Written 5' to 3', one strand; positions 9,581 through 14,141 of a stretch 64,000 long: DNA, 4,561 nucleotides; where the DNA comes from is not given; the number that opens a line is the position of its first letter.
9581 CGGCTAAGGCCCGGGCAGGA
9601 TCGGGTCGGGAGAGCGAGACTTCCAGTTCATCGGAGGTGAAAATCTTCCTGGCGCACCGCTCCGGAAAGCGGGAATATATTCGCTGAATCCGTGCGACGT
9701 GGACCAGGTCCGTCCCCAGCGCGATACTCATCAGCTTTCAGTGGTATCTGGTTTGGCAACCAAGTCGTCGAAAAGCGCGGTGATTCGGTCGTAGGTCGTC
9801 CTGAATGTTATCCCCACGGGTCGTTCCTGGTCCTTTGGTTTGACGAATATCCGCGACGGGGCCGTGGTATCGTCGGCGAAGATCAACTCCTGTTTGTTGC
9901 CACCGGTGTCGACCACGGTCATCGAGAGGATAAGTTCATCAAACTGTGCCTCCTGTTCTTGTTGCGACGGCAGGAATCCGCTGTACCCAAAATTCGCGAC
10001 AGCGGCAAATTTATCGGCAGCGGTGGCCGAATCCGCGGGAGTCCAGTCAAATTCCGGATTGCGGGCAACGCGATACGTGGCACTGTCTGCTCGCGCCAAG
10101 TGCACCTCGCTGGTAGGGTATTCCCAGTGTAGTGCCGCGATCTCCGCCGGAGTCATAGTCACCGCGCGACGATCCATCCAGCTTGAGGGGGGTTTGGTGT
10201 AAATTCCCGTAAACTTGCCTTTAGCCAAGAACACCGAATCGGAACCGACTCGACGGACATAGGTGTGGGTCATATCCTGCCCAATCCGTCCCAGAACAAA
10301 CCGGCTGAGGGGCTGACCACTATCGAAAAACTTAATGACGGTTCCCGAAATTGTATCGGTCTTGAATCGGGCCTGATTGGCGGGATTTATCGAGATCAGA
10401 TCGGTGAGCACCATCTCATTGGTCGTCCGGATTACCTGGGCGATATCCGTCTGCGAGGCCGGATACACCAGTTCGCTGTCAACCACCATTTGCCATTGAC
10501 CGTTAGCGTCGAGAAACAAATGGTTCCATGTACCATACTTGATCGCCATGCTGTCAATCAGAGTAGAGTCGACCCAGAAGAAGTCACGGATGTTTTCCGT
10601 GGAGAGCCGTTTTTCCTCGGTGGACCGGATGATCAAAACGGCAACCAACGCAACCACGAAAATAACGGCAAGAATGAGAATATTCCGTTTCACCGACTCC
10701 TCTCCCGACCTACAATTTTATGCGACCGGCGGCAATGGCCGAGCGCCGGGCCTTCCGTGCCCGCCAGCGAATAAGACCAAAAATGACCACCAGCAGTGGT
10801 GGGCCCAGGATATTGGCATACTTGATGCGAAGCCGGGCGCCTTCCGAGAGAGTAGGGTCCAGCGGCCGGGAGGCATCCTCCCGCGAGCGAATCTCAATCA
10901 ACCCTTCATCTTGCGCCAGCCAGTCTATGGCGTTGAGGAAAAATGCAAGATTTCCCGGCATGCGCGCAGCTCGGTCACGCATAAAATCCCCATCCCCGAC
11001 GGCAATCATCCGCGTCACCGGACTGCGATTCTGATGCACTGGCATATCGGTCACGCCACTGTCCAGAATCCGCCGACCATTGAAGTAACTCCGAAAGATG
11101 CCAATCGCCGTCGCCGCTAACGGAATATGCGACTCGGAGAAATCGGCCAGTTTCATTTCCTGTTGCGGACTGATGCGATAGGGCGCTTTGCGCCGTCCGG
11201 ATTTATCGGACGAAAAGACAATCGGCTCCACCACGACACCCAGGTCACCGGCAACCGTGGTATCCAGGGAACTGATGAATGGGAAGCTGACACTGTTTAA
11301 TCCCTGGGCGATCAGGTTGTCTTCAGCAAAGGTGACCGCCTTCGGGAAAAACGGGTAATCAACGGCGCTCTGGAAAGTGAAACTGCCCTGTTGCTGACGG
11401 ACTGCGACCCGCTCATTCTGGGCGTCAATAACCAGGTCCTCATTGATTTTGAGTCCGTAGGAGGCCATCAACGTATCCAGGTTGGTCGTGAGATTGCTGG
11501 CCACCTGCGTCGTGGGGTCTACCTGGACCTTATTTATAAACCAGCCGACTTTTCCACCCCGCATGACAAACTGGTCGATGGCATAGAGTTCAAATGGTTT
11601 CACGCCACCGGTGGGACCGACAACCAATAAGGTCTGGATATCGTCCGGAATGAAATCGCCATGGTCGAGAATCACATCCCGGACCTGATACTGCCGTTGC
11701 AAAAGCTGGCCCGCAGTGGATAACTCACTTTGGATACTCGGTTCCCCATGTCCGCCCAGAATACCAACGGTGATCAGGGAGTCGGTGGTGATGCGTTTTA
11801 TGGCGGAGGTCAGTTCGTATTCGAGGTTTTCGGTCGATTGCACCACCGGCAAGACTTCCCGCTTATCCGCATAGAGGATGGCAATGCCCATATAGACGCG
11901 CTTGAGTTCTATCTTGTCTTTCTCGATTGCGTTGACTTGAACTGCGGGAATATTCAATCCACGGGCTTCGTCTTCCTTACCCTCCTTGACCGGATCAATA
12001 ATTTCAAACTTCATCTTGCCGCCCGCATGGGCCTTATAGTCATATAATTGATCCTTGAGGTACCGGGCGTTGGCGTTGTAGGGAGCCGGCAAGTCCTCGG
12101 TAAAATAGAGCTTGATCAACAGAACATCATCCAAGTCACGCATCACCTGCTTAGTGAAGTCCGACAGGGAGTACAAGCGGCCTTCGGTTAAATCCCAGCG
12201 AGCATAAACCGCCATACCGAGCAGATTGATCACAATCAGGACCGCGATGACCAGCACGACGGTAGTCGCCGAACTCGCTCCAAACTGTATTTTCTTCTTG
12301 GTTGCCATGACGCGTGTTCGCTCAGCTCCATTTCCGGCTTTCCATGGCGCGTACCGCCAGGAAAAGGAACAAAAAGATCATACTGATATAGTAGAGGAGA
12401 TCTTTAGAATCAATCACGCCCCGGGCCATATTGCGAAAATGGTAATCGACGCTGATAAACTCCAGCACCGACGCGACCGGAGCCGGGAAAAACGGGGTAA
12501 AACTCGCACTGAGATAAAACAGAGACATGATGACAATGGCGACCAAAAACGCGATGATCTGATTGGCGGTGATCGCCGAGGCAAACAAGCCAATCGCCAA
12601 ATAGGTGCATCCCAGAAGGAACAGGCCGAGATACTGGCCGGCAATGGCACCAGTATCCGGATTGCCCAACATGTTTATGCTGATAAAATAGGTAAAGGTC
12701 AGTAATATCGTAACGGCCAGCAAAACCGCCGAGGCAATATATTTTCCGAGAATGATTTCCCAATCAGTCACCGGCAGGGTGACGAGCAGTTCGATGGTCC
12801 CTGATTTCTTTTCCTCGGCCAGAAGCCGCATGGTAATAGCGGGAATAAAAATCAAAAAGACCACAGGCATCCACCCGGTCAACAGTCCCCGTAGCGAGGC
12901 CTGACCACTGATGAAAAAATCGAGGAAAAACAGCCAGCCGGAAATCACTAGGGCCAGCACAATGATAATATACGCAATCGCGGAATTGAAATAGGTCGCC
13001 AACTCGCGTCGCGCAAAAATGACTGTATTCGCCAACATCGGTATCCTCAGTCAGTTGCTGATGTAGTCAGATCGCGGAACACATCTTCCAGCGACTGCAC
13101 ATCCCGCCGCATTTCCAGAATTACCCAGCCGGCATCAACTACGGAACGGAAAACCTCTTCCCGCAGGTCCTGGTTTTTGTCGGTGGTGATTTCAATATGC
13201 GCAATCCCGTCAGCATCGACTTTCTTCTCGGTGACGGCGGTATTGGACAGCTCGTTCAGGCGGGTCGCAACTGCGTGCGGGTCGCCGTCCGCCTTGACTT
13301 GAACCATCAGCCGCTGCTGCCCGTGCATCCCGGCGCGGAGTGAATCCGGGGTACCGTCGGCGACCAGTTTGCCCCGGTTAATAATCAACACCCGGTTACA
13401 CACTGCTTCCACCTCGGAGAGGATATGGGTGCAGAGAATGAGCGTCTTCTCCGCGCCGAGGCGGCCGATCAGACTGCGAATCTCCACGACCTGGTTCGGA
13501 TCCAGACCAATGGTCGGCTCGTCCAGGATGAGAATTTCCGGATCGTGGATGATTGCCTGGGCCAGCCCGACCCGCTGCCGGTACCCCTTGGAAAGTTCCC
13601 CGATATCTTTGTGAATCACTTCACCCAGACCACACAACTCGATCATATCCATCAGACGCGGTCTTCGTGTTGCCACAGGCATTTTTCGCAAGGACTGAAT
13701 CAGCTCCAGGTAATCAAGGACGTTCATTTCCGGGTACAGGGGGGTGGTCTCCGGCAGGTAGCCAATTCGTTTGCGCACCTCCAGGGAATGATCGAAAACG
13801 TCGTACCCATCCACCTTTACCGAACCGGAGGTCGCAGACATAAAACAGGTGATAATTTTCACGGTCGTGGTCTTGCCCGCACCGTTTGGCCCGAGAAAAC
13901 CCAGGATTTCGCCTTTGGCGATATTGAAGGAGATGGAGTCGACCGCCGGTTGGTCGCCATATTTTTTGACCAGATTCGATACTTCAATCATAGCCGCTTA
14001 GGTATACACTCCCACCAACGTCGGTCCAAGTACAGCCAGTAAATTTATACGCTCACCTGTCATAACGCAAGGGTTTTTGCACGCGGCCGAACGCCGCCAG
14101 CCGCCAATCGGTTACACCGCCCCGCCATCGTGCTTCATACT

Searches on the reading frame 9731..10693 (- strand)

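Call 11: search_protein_families(library=pfam, proteins=[window:9731-10693:-], max_evalue=0.001)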
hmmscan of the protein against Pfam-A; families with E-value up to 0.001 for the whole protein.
window:9731-10693:- (320 aa): 1 family
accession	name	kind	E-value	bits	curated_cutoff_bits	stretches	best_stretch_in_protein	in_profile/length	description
PF14238.11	DUF4340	-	1e-13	52.4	25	1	72-249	4-178/183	Domain of unknown function (DUF4340)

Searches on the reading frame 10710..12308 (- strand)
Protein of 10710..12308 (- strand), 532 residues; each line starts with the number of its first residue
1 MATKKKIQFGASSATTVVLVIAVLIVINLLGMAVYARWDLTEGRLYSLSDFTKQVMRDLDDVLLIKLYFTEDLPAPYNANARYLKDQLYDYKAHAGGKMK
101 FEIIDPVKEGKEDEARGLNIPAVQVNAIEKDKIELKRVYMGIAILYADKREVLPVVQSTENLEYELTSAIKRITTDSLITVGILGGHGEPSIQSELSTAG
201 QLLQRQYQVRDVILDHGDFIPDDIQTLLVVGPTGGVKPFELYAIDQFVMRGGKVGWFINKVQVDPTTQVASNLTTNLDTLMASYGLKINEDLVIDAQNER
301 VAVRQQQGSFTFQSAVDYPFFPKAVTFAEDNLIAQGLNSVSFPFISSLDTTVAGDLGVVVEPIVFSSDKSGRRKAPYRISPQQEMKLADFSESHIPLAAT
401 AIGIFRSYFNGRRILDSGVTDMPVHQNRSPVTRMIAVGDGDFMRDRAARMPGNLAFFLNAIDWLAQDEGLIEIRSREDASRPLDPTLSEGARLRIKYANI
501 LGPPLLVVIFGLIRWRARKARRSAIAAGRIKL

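Call 11: search_protein_families(library=pfam, proteins=[window:10710-12308:-], max_evalue=0.001)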
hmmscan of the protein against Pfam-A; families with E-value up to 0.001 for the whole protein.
window:10710-12308:- (532 aa): 2 families
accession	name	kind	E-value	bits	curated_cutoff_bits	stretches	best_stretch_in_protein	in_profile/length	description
PF09822.16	ABC_transp_aux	-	1.1e-58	199.2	34.7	1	180-459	3-287/288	ABC-type uncharacterized transport system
PF23357.1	DUF7088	-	4.2e-22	78.8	27.8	1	43-144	2-104/105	Domain of unknown function (DUF7088)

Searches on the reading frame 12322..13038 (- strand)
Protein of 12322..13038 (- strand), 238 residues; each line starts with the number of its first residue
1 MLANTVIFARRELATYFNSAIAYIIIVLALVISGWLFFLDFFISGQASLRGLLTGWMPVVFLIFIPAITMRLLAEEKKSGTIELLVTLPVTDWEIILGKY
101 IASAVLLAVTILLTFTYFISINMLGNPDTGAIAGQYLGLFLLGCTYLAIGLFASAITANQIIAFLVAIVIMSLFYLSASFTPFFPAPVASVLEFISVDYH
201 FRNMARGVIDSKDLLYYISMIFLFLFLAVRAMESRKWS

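Call 11: search_protein_families(library=pfam, proteins=[window:12322-13038:-], max_evalue=0.001)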
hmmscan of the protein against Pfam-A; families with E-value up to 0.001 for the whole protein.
window:12322-13038:- (238 aa): 5 families
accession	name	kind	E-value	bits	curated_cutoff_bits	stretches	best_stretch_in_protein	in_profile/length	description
PF12679.13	ABC2_membrane_2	-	1e-11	45.1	27.2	1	59-177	76-198/283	ABC-2 family transporter protein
PF12698.13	ABC2_membrane_3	-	1.7e-09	37.7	31.6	1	48-227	159-338/347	ABC-2 family transporter protein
PF13346.12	ABC2_membrane_5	-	2.3e-08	34.3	25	1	31-183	17-166/205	ABC-2 family transporter protein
PF12730.13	ABC2_membrane_4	-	1.4e-05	25.6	27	1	20-174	13-174/179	ABC-2 family transporter protein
PF01061.29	ABC2_membrane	-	5.1e-05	23.3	26.9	1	8-182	6-182/211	ABC-2 type transporter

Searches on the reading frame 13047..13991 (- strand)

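Call 11: search_protein_families(library=pfam, proteins=[window:13047-13991:-], max_evalue=0.001)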
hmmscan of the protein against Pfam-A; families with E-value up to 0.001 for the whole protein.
window:13047-13991:- (314 aa): 2 families
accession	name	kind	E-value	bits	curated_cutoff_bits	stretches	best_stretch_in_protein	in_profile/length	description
PF00005.33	ABC_tran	-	1.4e-30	107.1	25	1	18-160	2-136/137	ABC transporter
PF13304.12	AAA_21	-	7.3e-08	33.3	27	1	132-192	237-301/304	AAA domain, putative AbiEii toxin, Type IV TA system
